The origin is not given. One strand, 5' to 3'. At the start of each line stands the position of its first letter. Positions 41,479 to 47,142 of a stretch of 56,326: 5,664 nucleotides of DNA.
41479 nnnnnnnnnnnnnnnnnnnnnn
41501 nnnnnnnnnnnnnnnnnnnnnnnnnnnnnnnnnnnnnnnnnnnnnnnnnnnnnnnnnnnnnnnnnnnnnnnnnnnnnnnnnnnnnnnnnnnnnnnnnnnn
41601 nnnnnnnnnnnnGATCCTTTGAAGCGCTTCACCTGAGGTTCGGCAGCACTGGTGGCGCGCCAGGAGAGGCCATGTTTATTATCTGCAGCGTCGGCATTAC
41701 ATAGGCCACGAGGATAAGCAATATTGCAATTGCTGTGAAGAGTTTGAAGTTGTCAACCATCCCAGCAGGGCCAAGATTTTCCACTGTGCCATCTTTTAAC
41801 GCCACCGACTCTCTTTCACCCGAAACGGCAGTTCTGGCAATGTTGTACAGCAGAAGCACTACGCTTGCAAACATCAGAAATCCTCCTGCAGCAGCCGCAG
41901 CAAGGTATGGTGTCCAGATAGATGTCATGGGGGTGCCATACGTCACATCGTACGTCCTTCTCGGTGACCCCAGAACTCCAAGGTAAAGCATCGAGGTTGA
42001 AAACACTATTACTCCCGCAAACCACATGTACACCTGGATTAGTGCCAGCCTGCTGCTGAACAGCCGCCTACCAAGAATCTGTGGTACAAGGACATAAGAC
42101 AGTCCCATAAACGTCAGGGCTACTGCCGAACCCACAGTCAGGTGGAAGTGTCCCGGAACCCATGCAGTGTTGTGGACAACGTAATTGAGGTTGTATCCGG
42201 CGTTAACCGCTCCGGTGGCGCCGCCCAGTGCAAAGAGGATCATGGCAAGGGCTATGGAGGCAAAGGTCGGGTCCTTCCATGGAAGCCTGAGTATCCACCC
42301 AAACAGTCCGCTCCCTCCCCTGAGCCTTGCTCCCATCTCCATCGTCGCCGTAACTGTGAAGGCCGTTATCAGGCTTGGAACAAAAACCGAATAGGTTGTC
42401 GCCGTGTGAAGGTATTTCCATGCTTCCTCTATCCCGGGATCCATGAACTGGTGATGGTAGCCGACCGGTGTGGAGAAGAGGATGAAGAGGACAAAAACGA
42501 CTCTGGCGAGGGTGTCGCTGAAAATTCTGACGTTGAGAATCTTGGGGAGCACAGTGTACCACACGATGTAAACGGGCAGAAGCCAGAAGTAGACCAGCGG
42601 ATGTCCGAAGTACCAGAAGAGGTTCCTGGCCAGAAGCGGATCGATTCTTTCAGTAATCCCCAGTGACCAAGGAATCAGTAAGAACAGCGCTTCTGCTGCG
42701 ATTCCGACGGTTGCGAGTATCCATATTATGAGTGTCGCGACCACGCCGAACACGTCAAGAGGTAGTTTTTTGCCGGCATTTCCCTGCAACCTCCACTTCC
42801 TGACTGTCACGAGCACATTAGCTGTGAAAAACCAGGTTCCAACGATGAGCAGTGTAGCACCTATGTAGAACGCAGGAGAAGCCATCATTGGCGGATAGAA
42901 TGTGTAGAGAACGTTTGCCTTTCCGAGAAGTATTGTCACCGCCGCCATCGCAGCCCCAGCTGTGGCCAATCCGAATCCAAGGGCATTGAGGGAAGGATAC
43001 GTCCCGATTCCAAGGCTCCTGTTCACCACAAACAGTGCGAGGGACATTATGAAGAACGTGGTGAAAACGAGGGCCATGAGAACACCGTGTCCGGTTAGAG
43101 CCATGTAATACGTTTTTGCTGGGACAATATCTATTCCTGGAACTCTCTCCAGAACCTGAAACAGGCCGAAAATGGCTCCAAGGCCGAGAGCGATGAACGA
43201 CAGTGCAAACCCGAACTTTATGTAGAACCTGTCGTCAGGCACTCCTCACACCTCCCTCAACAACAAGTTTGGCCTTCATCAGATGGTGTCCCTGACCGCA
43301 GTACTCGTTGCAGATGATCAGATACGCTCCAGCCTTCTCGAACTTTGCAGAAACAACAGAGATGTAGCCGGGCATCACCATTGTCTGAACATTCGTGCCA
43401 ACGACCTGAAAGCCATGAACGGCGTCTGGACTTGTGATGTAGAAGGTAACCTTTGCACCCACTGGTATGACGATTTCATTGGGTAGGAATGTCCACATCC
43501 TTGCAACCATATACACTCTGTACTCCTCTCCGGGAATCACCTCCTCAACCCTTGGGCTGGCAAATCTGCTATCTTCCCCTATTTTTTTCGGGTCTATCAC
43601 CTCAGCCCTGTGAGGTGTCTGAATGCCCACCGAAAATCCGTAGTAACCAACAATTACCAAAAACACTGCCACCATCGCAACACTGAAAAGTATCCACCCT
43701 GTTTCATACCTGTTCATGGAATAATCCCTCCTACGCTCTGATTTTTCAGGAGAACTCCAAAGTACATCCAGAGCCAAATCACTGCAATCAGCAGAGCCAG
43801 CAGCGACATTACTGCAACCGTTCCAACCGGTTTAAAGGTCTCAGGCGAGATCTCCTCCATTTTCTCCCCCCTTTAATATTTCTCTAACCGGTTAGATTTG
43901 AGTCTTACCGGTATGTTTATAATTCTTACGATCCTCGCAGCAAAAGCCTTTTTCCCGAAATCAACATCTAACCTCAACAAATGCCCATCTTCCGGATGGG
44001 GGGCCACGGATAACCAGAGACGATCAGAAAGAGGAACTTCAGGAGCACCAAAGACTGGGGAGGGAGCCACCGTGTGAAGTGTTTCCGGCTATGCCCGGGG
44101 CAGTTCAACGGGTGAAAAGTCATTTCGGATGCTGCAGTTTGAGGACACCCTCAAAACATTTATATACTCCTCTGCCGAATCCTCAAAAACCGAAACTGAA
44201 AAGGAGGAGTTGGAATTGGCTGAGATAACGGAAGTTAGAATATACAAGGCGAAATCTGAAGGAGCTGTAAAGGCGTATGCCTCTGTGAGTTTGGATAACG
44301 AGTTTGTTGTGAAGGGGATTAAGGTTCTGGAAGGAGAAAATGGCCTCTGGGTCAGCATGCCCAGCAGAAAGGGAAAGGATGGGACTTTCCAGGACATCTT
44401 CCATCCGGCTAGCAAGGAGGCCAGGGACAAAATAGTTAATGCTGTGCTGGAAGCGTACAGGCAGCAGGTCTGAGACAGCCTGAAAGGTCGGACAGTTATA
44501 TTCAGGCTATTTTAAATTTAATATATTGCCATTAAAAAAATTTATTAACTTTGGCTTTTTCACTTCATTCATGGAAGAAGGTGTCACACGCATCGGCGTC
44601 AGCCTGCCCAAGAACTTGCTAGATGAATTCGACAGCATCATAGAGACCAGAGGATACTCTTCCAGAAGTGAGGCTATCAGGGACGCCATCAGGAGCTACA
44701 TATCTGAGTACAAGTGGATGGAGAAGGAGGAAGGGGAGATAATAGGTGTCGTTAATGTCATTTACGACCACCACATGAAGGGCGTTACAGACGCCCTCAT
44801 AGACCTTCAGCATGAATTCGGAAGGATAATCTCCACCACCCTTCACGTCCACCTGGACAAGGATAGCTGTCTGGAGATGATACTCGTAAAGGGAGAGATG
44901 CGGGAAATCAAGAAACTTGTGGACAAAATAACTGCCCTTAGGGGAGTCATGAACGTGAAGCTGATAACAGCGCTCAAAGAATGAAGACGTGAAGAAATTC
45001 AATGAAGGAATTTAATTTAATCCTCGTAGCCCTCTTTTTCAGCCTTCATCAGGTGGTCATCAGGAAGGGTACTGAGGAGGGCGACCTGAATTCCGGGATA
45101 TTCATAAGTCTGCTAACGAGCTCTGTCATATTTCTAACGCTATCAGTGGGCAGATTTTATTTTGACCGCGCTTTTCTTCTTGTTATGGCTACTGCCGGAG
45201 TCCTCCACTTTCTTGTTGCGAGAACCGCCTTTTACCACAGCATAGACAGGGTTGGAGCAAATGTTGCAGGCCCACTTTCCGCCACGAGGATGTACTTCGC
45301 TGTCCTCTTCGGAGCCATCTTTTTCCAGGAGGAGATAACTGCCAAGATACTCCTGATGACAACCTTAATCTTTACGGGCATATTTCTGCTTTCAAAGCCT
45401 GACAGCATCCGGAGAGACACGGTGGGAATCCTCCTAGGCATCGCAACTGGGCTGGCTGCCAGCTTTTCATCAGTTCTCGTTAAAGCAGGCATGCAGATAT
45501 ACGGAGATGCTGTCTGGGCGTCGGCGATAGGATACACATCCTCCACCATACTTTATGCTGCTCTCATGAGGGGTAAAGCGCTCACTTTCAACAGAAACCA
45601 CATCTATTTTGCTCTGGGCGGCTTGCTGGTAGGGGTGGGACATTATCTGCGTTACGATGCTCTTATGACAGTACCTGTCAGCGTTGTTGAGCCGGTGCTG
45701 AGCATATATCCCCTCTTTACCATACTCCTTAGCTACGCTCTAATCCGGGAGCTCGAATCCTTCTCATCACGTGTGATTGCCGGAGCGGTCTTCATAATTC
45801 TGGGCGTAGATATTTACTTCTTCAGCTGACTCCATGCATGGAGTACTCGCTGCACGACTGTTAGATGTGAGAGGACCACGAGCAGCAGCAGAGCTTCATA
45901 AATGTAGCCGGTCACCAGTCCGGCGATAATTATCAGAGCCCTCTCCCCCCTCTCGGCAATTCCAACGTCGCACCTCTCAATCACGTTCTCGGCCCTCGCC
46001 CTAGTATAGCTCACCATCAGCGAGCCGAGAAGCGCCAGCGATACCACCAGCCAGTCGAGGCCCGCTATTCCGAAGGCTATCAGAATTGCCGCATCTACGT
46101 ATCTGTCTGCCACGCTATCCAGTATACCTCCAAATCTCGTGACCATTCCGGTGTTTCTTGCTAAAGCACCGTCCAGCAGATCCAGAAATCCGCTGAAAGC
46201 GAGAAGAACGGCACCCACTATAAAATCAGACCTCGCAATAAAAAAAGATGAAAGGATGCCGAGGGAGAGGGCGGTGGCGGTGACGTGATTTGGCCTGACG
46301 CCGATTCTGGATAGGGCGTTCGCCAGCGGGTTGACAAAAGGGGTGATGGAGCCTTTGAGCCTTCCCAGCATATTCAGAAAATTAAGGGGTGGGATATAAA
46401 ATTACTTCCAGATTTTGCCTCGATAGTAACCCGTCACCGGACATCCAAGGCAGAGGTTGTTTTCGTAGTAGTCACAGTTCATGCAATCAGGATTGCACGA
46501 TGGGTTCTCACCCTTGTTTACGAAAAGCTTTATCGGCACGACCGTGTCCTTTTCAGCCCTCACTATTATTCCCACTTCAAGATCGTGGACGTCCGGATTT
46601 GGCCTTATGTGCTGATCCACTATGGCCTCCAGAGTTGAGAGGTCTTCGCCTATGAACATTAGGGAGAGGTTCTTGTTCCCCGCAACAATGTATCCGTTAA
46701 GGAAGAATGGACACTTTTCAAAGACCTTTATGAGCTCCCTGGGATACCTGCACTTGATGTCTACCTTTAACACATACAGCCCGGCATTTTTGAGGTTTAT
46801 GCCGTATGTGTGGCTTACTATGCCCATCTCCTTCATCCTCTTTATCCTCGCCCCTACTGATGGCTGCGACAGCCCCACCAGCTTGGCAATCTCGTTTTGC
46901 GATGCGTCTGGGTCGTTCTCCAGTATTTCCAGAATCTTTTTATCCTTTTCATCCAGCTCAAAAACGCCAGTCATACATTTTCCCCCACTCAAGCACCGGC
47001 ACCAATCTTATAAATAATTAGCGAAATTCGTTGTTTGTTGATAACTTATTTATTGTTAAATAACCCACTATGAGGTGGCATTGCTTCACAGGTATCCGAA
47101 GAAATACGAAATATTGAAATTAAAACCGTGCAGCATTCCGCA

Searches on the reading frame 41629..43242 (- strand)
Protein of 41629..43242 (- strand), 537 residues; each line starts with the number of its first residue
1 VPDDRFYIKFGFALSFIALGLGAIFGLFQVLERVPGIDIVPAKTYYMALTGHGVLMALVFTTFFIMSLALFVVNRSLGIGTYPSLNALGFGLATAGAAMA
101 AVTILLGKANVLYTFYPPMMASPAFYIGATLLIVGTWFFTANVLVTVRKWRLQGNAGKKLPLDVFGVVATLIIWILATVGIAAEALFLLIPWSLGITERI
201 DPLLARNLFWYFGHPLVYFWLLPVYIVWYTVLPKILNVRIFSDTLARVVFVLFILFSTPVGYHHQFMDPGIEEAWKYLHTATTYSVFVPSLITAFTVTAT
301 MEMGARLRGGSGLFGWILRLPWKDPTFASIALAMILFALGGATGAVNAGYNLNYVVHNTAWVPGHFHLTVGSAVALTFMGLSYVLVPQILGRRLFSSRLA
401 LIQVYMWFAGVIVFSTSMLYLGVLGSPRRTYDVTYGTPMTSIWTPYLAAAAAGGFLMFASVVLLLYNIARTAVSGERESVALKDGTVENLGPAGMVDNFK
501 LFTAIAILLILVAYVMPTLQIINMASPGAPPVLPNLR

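Call 41: search_protein_families(library=ncbifam, proteins=[window:41629-43242:-], max_evalue=0.00001)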
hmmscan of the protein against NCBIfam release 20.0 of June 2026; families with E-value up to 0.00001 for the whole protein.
window:41629-43242:- (537 aa): 7 families
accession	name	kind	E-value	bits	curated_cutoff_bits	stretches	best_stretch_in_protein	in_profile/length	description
TIGR02891.1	CtaD_CoxA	equivalog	9.6e-42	143.3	670.75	1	21-478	24-475/504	cytochrome c oxidase subunit I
NF050116.1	cyt_aa3_Actin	exception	1.3e-23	83.6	880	1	15-480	19-478/522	aa3-type cytochrome oxidase subunit I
TIGR02843.1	CyoB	equivalog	4.9e-23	81.5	1020.35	1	38-471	91-518/646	cytochrome o ubiquinol oxidase subunit I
TIGR02882.1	QoxB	equivalog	4.2e-22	78.4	1015.5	1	28-479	75-521/643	cytochrome aa3 quinol oxidase subunit I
NF041075.1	quin_ox_SoxB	equivalog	1e-18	67.6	700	1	35-466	29-454/468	proton pump complex quinol oxidase subunit SoxB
NF011592.0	PRK15017.1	equivalog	1.7e-11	43.6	1271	1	29-466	83-514/663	cytochrome o ubiquinol oxidase subunit I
TIGR00780.1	ccoN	equivalog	1.6e-09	37.2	583.15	1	208-477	200-463/474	cytochrome-c oxidase, cbb3-type subunit I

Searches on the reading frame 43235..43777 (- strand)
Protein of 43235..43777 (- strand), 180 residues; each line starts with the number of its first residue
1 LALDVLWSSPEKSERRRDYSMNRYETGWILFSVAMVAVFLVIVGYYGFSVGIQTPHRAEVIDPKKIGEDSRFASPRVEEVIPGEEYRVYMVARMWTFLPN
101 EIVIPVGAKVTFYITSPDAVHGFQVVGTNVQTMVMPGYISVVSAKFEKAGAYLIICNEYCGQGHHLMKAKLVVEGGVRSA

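Call 41: search_protein_families(library=ncbifam, proteins=[window:43235-43777:-], max_evalue=0.00001)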
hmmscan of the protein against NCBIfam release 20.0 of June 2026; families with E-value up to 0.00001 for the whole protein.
window:43235-43777:- (180 aa): 6 families
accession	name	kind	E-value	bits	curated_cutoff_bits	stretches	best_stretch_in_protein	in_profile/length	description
TIGR02866.1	CoxB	equivalog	4.3e-17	62.3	147.7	1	96-173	114-191/202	cytochrome c oxidase subunit II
TIGR04246.1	nitrous_NosZ_Gp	equivalog_domain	1.2e-12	46.9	625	1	82-174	481-577/578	Sec-dependent nitrous-oxide reductase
NF050117.1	aa3_CtaC_Actin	exception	2.9e-11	43.1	250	1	101-171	160-230/244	aa3-type cytochrome oxidase subunit II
TIGR04244.1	nitrous_NosZ_RR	equivalog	3.9e-09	35.6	625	1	82-174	531-627/627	TAT-dependent nitrous-oxide reductase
NF052460.1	L-NosZ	equivalog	9.7e-07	27.6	700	1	52-174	348-479/480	clade III lactonase-type nitrous-oxide reductase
TIGR01433.1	CyoA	equivalog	1.3e-06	28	266.2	1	98-171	137-210/226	ubiquinol oxidase subunit II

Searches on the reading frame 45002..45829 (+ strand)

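Call 42: search_protein_families(library=ncbifam, proteins=[window:45002-45829:+], max_evalue=0.00001)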
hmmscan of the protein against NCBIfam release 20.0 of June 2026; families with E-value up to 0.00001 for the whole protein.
window:45002-45829:+ (275 aa): 1 family
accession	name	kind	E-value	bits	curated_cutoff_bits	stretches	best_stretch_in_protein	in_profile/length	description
TIGR00950.1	2A78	equivalog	4.1e-09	36.3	230.2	1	23-268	11-262/264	carboxylate/amino acid/amine transporter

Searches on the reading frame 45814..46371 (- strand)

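Call 3: search_protein_families(library=pfam, proteins=[window:45814-46371:-], max_evalue=0.01)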
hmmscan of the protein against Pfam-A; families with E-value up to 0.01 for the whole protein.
window:45814-46371:- (185 aa): 1 family
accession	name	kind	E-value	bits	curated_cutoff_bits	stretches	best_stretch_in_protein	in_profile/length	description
PF01066.26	CDP-OH_P_transf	-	5.7e-19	69.4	22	1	27-156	4-135/152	CDP-alcohol phosphatidyltransferase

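Call 4: search_protein_families(library=ncbifam, proteins=[window:45814-46371:-], max_evalue=0.01)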
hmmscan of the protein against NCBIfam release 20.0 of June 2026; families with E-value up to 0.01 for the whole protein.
window:45814-46371:- (185 aa): 10 families
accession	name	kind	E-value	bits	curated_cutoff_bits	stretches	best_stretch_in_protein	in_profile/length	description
NF040950.1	archin_ph_syn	equivalog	1.7e-53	181.3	180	1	3-183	2-191/191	archaetidylinositol phosphate synthase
NF045883.1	PIPSynth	equivalog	2.9e-33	115.2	170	1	9-182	7-195/197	phosphatidylinositol phosphate synthase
NF052561.1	PIPSynBT1523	equivalog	2.1e-23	83.2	350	1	9-161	9-178/232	hypothetical protein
NF041135.1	IPPtranDIPPsyn_Thcocales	equivalog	4.7e-21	75.3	580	1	25-180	250-417/419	bifunctional L-myo-inositol-1-phosphate cytidylyltransferase/CDP-L-myo-inositol myo-inositolphosphotransferase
NF053678.1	ClpnSynClsA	equivalog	8.5e-10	39.1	240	1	43-115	23-95/180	cardiolipin synthase ClsA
TIGR00560.1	pgsA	equivalog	3.7e-09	37.3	109.1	1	39-130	22-114/183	CDP-diacylglycerol--glycerol-3-phosphate 3-phosphatidyltransferase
NF008090.0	PRK10832.1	equivalog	7.3e-06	26.2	304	1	49-109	31-91/182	CDP-diacylglycerol--glycerol-3-phosphate 3-phosphatidyltransferase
TIGR00473.1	pssA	equivalog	1.3e-05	25.3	107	1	32-103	2-66/153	CDP-diacylglycerol--serine O-phosphatidyltransferase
NF045886.1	PhCholSynLeg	equivalog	0.00035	20.2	440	1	30-93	22-85/250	phosphatidylcholine synthase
NF038086.1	anchor_synt_A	exception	0.0045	16.8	200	0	21-90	5-71/222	protein sorting system archaetidylserine synthase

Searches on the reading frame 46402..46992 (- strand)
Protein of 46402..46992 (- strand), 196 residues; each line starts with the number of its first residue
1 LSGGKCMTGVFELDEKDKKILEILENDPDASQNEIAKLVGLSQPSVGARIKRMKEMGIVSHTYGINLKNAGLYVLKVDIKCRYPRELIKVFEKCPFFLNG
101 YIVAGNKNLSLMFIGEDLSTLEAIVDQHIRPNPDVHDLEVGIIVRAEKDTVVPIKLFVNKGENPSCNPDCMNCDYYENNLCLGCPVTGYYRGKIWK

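Call 3: search_protein_families(library=pfam, proteins=[window:46402-46992:-], max_evalue=0.01)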
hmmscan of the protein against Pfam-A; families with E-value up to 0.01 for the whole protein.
window:46402-46992:- (196 aa): 12 families
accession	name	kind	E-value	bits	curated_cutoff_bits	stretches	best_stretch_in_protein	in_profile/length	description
PF13412.12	HTH_24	-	2e-16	59.7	21.9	1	13-59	1-47/48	Winged helix-turn-helix DNA-binding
PF13404.12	HTH_AsnC-type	-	7e-15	55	27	1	13-54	1-42/42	AsnC-type helix-turn-helix domain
PF12802.13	MarR_2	-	3.7e-06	27.4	27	1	20-60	10-51/61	MarR family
PF01022.26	HTH_5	-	1.3e-05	25.4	22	1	19-60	6-46/47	Bacterial regulatory protein, arsR family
PF01047.28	MarR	-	2.4e-05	24.6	24.6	1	19-60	7-48/59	MarR family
PF13545.12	HTH_Crp_2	-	0.00024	21.5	27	1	28-69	21-63/70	Crp-like helix-turn-helix domain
PF08279.18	HTH_11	-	0.00073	19.8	25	1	18-58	3-44/55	HTH domain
PF25212.1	HVO_A0114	-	0.002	18.3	27.6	1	13-62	20-69/84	HVO_A0114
PF24034.1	DUF7343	-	0.0032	17.7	27.6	1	16-60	4-49/62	Domain of unknown function (DUF7343)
PF22451.2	NirdL-like_HTH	-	0.0045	17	27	0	17-59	1-46/47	Siroheme decarboxylase NirDL-like HTH domain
PF09339.16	HTH_IclR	-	0.0053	17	22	1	20-60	8-49/52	IclR helix-turn-helix domain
PF01325.25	Fe_dep_repress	-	0.0065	17.1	26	0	19-61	12-54/60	Iron dependent repressor, N-terminal DNA binding domain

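Call 4: search_protein_families(library=ncbifam, proteins=[window:46402-46992:-], max_evalue=0.01)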
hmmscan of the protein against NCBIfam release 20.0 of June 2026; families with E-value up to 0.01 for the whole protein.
window:46402-46992:- (196 aa): 15 families
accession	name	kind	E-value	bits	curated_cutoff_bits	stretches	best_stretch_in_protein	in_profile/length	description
NF053758.1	ChrTpTrnRegChrS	equivalog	7.7e-12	45.3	250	1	10-148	9-151/158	chromate efflux transcriptional regulator ChrS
NF040820.1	trans_reg_LrpA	equivalog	1.9e-09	37.6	250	1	13-127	2-120/141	HTH-type transcriptional regulator LrpA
NF040947.1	trans_reg_LysM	equivalog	2.4e-09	37.1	180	1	13-145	1-134/136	HTH-type transcriptional regulator LysM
NF008384.0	PRK11179.1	equivalog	3.3e-06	27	227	1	10-130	4-129/153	transcriptional regulator AsnC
NF041395.1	TranRegLrpA1_Halo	equivalog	4.3e-06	26.8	250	1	16-60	6-50/142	HTH-type transcriptional regulator LrpA1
NF008370.0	PRK11169.1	equivalog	0.00013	21.7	233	1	12-65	11-63/164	leucine-responsive transcriptional regulator Lrp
NF053606.1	Sta1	subfamily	0.00016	21.7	80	1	6-77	11-83/100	Sta1 family transcriptional regulator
TIGR04176.1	MarR_EPS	equivalog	0.00018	21.5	88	1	14-62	3-51/105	MarR family EPS-associated transcriptional regulator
NF007416.0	PRK09954.1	equivalog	0.00043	19.3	561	1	14-60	2-48/362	sugar kinase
NF033788.1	HTH_metalloreg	subfamily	0.00065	19.5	55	1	19-61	15-57/77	metalloregulator ArsR/SmtB family transcription factor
NF008273.0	PRK11050.1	equivalog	0.0011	18.7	153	1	20-71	45-98/156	manganese-binding transcriptional regulator MntR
TIGR01884.1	cas_HTH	subfamily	0.0013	18.2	60.2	1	10-61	137-188/202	CRISPR-associated CARF protein Csa3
NF040939.2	trans_reg_lrs14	equivalog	0.0015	18.5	90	1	9-62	15-69/103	Lrs14 family HTH-type transcriptional regulator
NF053756.1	MreA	equivalog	0.0026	17.6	100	1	18-62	20-64/110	MreA family transcriptional regulator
NF053755.1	MsvR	equivalog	0.0068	16.1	220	1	18-64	16-61/236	transcriptional factor MsvR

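Call 64: search_protein_families(library=padloc, proteins=[window:46402-46992:-], max_evalue=0.01)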
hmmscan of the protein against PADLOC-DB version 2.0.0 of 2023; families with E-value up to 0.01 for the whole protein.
window:46402-46992:- (196 aa): 10 families
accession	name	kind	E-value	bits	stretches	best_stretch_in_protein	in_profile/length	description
PDLC01866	CARF3--CARF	-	7.6e-07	27.3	1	10-61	134-185/207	-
PDLC01434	CasR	-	2.5e-06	25.5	1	10-72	123-187/191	"CAS-I,CAS-II,CAS-III,CAS-IV,CAS-V,CAS-VI; associated_signaling"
PDLC01848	CARF3--CARF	-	3.1e-06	25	1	12-76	134-194/197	-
PDLC01044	Csa3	-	6.3e-06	24.2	1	12-74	133-193/194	Type I-A associated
PDLC01849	CARF3--CARF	-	1.8e-05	22.6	1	11-71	134-192/197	-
PDLC01438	Csa3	-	7.8e-05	20.8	1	14-73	147-199/305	"CAS-I,CAS-II,CAS-III,CAS-IV,CAS-V,CAS-VI; associated_signaling"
PDLC01850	CARF3--CARF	-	0.00011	20.2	1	12-61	142-191/209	-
PDLC01268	CasR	-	0.00015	19.8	1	10-60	119-168/179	"CAS-I,CAS-II,CAS-III,CAS-IV,CAS-V,CAS-VI; associated_signaling"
PDLC01879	CARF3--CARF_TM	-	0.00015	19.5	1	12-70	153-212/222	-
PDLC01858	CARF3--CARF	-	0.00038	18.4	1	11-61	140-189/204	-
